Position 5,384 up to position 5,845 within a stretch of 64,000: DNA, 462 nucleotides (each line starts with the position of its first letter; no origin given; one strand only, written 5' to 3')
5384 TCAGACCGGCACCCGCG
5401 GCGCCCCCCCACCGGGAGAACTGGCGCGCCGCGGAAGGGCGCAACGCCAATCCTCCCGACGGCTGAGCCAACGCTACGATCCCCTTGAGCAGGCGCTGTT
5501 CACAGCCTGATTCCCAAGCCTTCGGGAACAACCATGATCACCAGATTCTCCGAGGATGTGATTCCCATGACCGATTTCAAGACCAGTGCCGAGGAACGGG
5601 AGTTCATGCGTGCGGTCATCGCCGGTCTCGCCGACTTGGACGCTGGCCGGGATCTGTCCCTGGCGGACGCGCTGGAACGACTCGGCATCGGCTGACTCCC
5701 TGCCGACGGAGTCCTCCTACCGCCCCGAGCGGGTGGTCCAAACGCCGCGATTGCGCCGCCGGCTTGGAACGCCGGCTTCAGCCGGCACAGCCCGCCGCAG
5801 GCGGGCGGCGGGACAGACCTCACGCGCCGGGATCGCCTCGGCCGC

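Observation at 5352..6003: MITE-like 650-bp element with about 45-bp terminal inverted repeats and a nested inverted pair, carrying a 53-aa antitoxin-like ORF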

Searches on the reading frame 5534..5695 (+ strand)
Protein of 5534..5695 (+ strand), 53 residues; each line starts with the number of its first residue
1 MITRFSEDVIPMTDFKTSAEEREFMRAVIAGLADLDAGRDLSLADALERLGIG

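Call 14: search_protein_families(library=pfam, proteins=[window:5534-5695:+], max_evalue=1)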
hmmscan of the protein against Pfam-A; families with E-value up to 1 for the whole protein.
window:5534-5695:+ (53 aa): 0 families

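Call 15: search_protein_families(library=ncbifam, proteins=[window:5534-5695:+], max_evalue=10)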
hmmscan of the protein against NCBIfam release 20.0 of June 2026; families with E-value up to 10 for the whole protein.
window:5534-5695:+ (53 aa): 0 families

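Call 16: find_homologous_proteins(query=window:5534-5692:+, max_evalue=0.01)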
Query seq(53 aa) (53 aa): 97 proteins with E <= 0.01 among 97 candidates.
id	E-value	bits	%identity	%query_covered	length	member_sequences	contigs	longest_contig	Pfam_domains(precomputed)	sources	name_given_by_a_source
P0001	3.8e-25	103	100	100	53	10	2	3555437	-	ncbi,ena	-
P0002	9.1e-20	86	85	100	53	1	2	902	-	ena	-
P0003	4.7e-19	84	83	100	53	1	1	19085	-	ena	-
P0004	2.6e-18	82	51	100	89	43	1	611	PF02604.27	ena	-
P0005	1.2e-17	80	81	98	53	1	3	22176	-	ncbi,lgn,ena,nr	ncbi:MAG: hypothetical protein OXI45_06525 [Acidobacteriota bacterium]|nr:hypothetical protein [Acid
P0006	4.8e-17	78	49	98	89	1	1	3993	PF02604.27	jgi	jgi:prevent-host-death family protein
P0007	9.3e-17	77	49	98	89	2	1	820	PF02604.27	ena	-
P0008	9.4e-17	77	79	100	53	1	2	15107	-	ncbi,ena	-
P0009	1.3e-16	76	98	79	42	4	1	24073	-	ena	-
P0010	3.6e-16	75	95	79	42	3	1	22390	-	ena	-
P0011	1.3e-15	73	45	98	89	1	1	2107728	PF02604.27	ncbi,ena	-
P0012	1.2e-14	70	44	98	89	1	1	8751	PF02604.27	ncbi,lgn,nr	ncbi:MAG TPA: type II toxin-antitoxin system Phd/YefM family antitoxin [Vicinamibacterales bacterium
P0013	1.9e-14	70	62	100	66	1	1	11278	-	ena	-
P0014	2.4e-14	69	44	98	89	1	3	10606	PF02604.27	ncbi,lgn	-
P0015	2.4e-14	69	43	98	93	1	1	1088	PF02604.27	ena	-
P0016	2.8e-14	69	43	98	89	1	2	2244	PF02604.27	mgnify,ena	mgnify:FL=1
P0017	3.3e-14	69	43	98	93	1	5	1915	PF02604.27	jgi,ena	jgi:prevent-host-death family protein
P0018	3.4e-14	69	43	98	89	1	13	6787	PF02604.27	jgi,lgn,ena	jgi:prevent-host-death family protein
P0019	3.7e-14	69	44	98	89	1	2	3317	PF02604.27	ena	-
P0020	4.2e-14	69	43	98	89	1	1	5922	PF02604.27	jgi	jgi:prevent-host-death family protein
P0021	4.4e-14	69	43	98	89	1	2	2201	PF02604.27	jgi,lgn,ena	jgi:prevent-host-death family protein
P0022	4.7e-14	68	43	98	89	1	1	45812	PF02604.27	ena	-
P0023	4.9e-14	68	43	98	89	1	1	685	PF02604.27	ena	-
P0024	5.1e-14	68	43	98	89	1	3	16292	PF02604.27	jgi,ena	-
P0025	5.3e-14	68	43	98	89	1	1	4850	PF02604.27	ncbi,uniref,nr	ncbi:type II toxin-antitoxin system Phd/YefM family antitoxin [Aquisalimonas sp.]|uniref:type II tox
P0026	5.6e-14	68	43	98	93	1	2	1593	PF02604.27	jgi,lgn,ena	-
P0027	6.2e-14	68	44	98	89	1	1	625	PF02604.27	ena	-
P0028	6.8e-14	68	43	98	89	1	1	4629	PF02604.27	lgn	-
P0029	7.5e-14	68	43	98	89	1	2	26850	PF02604.27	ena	-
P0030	1.0e-13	67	44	98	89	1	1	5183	PF02604.27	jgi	-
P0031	1.1e-13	67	44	98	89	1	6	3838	PF02604.27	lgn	-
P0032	1.1e-13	67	88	79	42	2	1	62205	-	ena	-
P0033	1.2e-13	67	42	98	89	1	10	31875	PF02604.27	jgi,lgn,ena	jgi:prevent-host-death family protein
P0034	1.2e-13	67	44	98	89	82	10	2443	PF02604.27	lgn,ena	-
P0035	1.2e-13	67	44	98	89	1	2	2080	PF02604.27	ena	-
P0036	1.2e-13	67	44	98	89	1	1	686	PF02604.27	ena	-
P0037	1.8e-13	67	42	98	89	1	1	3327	PF02604.27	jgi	-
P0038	1.9e-13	67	43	98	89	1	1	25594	PF02604.27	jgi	-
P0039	1.9e-13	67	42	98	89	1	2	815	PF02604.27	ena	-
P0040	2.0e-13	67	42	98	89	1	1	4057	PF02604.27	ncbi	-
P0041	2.7e-13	66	42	98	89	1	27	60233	PF02604.27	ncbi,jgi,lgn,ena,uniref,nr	ncbi:MAG: type II toxin-antitoxin system Phd/YefM family antitoxin [Bradyrhizobium sp.]|jgi:prevent-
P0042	2.7e-13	66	42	98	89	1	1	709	PF02604.27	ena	-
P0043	3.1e-13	66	43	98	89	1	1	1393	PF02604.27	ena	-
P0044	3.2e-13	66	43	98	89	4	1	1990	PF02604.27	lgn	-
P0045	3.4e-13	66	42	98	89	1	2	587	PF02604.27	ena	-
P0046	3.7e-13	66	43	98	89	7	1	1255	PF02604.27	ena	-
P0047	3.8e-13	66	42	98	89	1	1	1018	PF02604.27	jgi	jgi:prevent-host-death family protein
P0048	4.2e-13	66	68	83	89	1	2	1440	PF02604.27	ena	-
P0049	4.5e-13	65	43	98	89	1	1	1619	PF02604.27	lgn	-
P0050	5.0e-13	65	42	98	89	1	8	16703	PF02604.27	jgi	jgi:prevent-host-death family protein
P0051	5.1e-13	65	41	98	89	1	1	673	PF02604.27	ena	-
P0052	5.2e-13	65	42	98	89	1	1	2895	PF02604.27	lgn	-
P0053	7.0e-13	65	42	94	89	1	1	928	PF02604.27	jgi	-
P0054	9.0e-13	65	42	98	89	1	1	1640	PF02604.27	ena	-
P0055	9.5e-13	64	41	98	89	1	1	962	PF02604.27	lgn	-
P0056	9.9e-13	64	42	98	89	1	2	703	PF02604.27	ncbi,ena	-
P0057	1.2e-12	64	43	98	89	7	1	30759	PF02604.27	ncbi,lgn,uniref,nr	ncbi:prevent-host-death family protein [Thiohalocapsa halophila]|uniref:Antitoxin n=1 Tax=Thiohaloca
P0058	1.3e-12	64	41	98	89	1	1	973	PF02604.27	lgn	-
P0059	1.3e-12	64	41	98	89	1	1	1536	PF02604.27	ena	-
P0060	1.6e-12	64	68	77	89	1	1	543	PF02604.27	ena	-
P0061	1.6e-12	64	42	98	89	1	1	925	PF02604.27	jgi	-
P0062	1.8e-12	64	42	98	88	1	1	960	PF02604.27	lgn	-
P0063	2.1e-12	63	42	94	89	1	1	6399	PF02604.27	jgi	jgi:prevent-host-death family protein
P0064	2.8e-12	63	42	98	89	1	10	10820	PF02604.27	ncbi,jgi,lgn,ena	-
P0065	3.1e-12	63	42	98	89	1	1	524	PF02604.27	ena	-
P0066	4.4e-12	62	41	98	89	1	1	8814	PF02604.27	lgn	-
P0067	4.4e-12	62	63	77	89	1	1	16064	PF02604.27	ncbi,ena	-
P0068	4.7e-12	62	40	98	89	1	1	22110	PF02604.27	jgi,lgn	-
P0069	5.8e-12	62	41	98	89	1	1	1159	PF02604.27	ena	-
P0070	7.4e-12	62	41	98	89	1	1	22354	PF02604.27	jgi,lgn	-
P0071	7.6e-12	62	41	96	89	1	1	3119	PF02604.27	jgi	jgi:prevent-host-death family protein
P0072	1.1e-11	61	81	79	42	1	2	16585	-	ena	-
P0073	2.0e-11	60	42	98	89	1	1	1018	PF02604.27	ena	-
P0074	6.8e-11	59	61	83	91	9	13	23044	PF02604.27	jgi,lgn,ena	jgi:prevent-host-death family protein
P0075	8.5e-11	58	63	77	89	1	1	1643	PF02604.27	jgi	-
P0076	8.6e-11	58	39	98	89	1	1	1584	PF02604.27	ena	-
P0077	9.1e-11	58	61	77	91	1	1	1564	PF02604.27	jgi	jgi:prevent-host-death family protein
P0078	1.1e-10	58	39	98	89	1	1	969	PF02604.27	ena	-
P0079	1.6e-10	58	39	98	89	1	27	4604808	PF02604.27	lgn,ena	-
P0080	1.6e-10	58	39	98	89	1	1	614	PF02604.27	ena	-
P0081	1.6e-10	58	39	98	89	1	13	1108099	PF02604.27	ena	-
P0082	1.7e-10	57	39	98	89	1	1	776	PF02604.27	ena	-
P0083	1.7e-10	57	39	98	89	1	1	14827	PF02604.27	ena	-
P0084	2.0e-10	57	39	98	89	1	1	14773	PF02604.27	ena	-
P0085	2.1e-10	57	39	98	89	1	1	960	PF02604.27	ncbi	-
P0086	2.2e-10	57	41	98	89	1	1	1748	PF02604.27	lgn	-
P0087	3.0e-10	57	59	77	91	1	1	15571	PF02604.27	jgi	jgi:prevent-host-death family protein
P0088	1.1e-9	55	38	98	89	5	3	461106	PF02604.27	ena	-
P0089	1.1e-9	55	36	94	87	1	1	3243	PF02604.27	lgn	-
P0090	2.4e-9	54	37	94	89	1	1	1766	PF02604.27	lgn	-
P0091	2.7e-9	54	39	81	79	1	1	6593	PF02604.27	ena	-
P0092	2.8e-9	54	39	98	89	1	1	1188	PF02604.27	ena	-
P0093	5.8e-9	53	56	77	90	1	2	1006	PF02604.27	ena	-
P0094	6.4e-9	53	38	98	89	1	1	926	PF02604.27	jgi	jgi:prevent-host-death family protein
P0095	7.2e-9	52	38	98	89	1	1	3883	PF02604.27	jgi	-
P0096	7.9e-9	52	56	77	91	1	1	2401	PF02604.27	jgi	jgi:prevent-host-death family protein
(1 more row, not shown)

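Call 19: find_encoding_contigs(protein=P0001, flank=3000, max_places=4)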
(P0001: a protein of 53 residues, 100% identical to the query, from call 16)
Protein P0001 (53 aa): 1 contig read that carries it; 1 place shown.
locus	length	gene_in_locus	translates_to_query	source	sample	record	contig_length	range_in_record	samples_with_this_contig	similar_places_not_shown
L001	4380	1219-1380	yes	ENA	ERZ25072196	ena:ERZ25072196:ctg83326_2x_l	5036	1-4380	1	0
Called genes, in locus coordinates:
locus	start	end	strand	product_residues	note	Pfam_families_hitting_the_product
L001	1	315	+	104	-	?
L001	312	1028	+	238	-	PF09335:VTT_dom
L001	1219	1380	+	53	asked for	-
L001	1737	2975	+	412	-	PF02321:OEP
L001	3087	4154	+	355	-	PF25989:YknX_C (faint), PF25973:BSH_CzcB, PF25954:Beta-barrel_RND_2, PF25967:RND-MFP_C (weak), PF25975:CzcB_C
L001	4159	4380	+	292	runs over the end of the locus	?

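Call 20: find_encoding_contigs(protein=P0003, flank=3000, max_places=3)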
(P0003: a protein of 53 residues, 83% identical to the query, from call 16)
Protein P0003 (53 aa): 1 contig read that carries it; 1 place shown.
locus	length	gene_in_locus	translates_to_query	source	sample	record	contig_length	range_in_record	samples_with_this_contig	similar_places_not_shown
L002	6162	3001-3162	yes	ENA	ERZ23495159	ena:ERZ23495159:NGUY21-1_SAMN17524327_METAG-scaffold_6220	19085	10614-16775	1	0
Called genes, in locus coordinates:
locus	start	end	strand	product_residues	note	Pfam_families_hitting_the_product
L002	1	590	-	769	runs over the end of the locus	PF19313:DUF5916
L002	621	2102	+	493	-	PF00171:Aldedh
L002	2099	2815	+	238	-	PF09335:VTT_dom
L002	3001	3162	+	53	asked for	-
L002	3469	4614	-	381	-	-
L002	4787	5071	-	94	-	-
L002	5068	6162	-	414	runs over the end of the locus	PF01011:PQQ (faint), PF13360:PQQ_2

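Call 21: find_encoding_contigs(protein=P0005, flank=3000, max_places=3)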
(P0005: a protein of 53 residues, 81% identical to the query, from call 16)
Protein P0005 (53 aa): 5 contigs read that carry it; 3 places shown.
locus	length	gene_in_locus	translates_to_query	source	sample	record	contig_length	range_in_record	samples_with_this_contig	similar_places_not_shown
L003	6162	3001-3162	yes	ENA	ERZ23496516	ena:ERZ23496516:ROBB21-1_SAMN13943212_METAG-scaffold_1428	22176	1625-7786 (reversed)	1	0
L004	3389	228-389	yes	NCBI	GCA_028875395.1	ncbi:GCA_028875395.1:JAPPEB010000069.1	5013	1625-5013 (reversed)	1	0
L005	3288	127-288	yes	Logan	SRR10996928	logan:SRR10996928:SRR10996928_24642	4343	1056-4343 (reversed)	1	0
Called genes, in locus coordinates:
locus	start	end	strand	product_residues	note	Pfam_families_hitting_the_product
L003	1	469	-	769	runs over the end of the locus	PF19313:DUF5916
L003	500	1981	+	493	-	PF00171:Aldedh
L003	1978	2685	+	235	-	PF09335:VTT_dom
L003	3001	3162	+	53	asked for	-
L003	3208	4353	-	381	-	-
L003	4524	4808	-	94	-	-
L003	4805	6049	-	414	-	PF01011:PQQ (faint), PF13360:PQQ_2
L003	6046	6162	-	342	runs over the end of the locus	PF13354:Beta-lactamase2 (weak)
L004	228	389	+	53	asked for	-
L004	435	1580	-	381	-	-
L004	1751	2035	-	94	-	-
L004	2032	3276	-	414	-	PF01011:PQQ (faint), PF13360:PQQ_2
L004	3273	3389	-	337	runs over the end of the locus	PF13354:Beta-lactamase2 (weak)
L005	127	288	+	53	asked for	-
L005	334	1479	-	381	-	-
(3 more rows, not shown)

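Call 22: find_encoding_contigs(protein=P0008, flank=3000, max_places=3)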
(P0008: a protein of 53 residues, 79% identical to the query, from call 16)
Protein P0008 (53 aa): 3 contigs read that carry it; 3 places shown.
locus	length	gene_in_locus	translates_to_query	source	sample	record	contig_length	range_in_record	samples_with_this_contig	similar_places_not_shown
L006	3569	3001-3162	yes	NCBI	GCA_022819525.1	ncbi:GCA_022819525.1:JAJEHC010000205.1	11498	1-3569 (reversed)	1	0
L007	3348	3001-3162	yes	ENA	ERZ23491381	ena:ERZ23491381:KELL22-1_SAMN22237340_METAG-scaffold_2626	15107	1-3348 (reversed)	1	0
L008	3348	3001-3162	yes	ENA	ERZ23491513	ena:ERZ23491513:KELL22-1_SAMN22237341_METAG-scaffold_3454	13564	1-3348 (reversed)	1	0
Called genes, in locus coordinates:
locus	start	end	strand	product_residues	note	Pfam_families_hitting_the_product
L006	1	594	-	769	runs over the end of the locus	PF19313:DUF5916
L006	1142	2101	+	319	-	PF00171:Aldedh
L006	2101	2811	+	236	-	PF09335:VTT_dom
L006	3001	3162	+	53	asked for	-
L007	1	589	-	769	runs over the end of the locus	PF19313:DUF5916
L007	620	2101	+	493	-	PF00171:Aldedh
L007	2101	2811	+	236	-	PF09335:VTT_dom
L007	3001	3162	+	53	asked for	-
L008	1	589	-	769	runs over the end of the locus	PF19313:DUF5916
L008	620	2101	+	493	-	PF00171:Aldedh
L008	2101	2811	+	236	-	PF09335:VTT_dom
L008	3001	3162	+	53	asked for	-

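Call 25: find_encoding_contigs(protein=P0011, flank=4000, max_places=3)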
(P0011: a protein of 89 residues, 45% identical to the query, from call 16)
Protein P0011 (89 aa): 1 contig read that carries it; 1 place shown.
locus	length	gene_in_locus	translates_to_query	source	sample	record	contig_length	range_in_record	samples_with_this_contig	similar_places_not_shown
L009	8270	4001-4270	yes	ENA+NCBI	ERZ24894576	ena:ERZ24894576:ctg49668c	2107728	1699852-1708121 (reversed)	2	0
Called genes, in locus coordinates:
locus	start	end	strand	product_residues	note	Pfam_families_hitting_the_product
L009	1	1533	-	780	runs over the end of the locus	PF06452:CBM9_1 (weak), PF19313:DUF5916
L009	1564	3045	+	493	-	PF00171:Aldedh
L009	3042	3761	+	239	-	PF09335:VTT_dom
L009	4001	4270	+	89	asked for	PF02604:PhdYeFM_antitox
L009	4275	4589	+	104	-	PF05016:ParE_toxin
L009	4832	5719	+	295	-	-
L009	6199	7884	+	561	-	-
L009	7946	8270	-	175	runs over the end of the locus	-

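Call 26: find_encoding_contigs(protein=P0013, flank=4000, max_places=3)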
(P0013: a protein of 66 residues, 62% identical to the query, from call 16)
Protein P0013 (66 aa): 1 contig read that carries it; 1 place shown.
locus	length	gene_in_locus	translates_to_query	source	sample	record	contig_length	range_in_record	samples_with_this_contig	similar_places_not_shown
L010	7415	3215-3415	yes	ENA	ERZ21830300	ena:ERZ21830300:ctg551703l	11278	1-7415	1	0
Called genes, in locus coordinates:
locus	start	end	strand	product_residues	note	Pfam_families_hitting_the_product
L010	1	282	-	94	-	?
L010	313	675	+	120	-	PF00171:Aldedh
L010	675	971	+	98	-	PF00171:Aldedh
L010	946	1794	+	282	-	PF00171:Aldedh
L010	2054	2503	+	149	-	PF09335:VTT_dom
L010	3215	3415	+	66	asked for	-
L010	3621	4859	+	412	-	PF02321:OEP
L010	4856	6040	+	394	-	PF25919:BSH_CusB (faint), PF00364:Biotin_lipoyl (faint), PF25989:YknX_C (faint), PF25973:BSH_CzcB, PF25954:Beta-barrel_RND_2, PF25967:RND-MFP_C, PF25975:CzcB_C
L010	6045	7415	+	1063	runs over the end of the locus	PF00873:ACR_tran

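Call 27: find_encoding_contigs(protein=P0032, flank=4000, max_places=3)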
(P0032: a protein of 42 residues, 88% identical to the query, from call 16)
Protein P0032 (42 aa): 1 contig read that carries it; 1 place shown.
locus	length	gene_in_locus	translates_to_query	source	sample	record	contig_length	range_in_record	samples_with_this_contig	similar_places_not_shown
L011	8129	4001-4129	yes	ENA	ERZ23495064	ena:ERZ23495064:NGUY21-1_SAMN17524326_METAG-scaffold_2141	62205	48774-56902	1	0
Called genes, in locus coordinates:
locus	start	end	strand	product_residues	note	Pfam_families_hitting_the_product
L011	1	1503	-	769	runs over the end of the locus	PF19313:DUF5916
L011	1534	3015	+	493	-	PF00171:Aldedh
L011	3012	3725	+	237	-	PF09335:VTT_dom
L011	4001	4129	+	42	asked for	-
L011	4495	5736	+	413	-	PF02321:OEP (weak)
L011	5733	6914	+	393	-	PF25919:BSH_CusB (faint), PF00364:Biotin_lipoyl (faint), PF25973:BSH_CzcB, PF25954:Beta-barrel_RND_2, PF25967:RND-MFP_C, PF25975:CzcB_C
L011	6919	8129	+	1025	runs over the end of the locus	PF00873:ACR_tran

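Call 28: find_encoding_contigs(protein=P0072, flank=4000, max_places=3)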
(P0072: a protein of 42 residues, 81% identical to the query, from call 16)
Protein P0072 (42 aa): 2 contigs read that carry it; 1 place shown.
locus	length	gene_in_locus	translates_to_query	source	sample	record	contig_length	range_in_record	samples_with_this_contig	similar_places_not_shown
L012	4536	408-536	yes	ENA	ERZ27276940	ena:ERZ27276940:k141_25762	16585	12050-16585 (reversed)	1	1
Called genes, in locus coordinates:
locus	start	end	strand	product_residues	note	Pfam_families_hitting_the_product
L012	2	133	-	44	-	?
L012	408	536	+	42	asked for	-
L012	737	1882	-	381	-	-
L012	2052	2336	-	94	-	-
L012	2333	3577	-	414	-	PF01011:PQQ (faint), PF13360:PQQ_2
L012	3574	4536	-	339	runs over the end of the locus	PF13354:Beta-lactamase2 (weak)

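Call 51: predict_structure(alignment_id=A1)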
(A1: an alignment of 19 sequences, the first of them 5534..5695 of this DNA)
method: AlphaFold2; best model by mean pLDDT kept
length: 53 residues; sequences in the alignment: 19
mean_pLDDT: 71.4   pTM: 0.43
mean pLDDT of the five models: 71.4, 68.3, 68.2, 67.3, 66.8
residues with pLDDT >= 90: 0; 70-90: 32; 50-70: 18; < 50: 3
segments of 3 or more residues with pLDDT < 50: none
pLDDT, mean of each block of 10 residues (from residue 1): 54 68 83 79 74 67
secondary structure, 60 per line:
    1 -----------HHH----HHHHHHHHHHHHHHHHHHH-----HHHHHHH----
elements in order: H19-37 H43-49

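Call 52: search_protein_families(library=pfam, proteins=[L009:4275-4589:+, L009:4001-4270:+], max_evalue=0.01)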
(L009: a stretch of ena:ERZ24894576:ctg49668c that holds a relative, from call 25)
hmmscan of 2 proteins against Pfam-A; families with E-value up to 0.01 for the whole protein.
L009:4275-4589:+ (104 aa): 1 family
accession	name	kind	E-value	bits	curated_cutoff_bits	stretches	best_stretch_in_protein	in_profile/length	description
PF05016.21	ParE_toxin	-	3.2e-16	60.1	23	1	6-94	1-88/89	ParE toxin of type II toxin-antitoxin system, parDE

L009:4001-4270:+ (89 aa): 1 family
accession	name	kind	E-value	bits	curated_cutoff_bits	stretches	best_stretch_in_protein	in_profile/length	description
PF02604.26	PhdYeFM_antitox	-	1.2e-14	54.3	29.8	1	7-77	1-71/74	Antitoxin Phd_YefM, type II toxin-antitoxin system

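Call 53: find_encoding_contigs(protein=P0004, flank=4000, max_places=4)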
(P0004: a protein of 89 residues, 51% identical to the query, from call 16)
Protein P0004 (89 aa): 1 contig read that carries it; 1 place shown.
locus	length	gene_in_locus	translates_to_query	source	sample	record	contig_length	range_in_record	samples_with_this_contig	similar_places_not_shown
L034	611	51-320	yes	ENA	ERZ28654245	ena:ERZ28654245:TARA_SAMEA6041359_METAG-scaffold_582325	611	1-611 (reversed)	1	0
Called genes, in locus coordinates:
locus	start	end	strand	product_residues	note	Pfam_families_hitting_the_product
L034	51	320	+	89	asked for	PF02604:PhdYeFM_antitox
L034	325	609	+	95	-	?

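Call 54: find_encoding_contigs(protein=P0006, flank=4000, max_places=4)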
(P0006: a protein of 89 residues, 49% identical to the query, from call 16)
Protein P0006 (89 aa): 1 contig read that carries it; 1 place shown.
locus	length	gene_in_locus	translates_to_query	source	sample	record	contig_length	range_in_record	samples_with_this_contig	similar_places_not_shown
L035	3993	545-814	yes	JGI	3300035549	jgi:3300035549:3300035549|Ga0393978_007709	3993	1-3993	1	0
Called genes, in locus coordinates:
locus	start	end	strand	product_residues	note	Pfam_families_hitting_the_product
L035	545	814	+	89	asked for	PF02604:PhdYeFM_antitox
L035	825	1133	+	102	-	PF05016:ParE_toxin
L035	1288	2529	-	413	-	PF01011:PQQ (faint), PF13570:Beta-prop_ACSF4 (faint), PF13360:PQQ_2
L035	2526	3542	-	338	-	PF13354:Beta-lactamase2 (faint)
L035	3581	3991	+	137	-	?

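Call 70: search_protein_families(library=padloc, proteins=[window:5534-5695:+, L009:4001-4270:+, L009:4275-4589:+], max_evalue=0.1)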
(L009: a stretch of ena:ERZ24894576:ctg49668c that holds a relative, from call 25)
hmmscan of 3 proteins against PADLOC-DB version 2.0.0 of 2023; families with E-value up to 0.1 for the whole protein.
window:5534-5695:+ (53 aa): 0 families

L009:4001-4270:+ (89 aa): 0 families

L009:4275-4589:+ (104 aa): 0 families
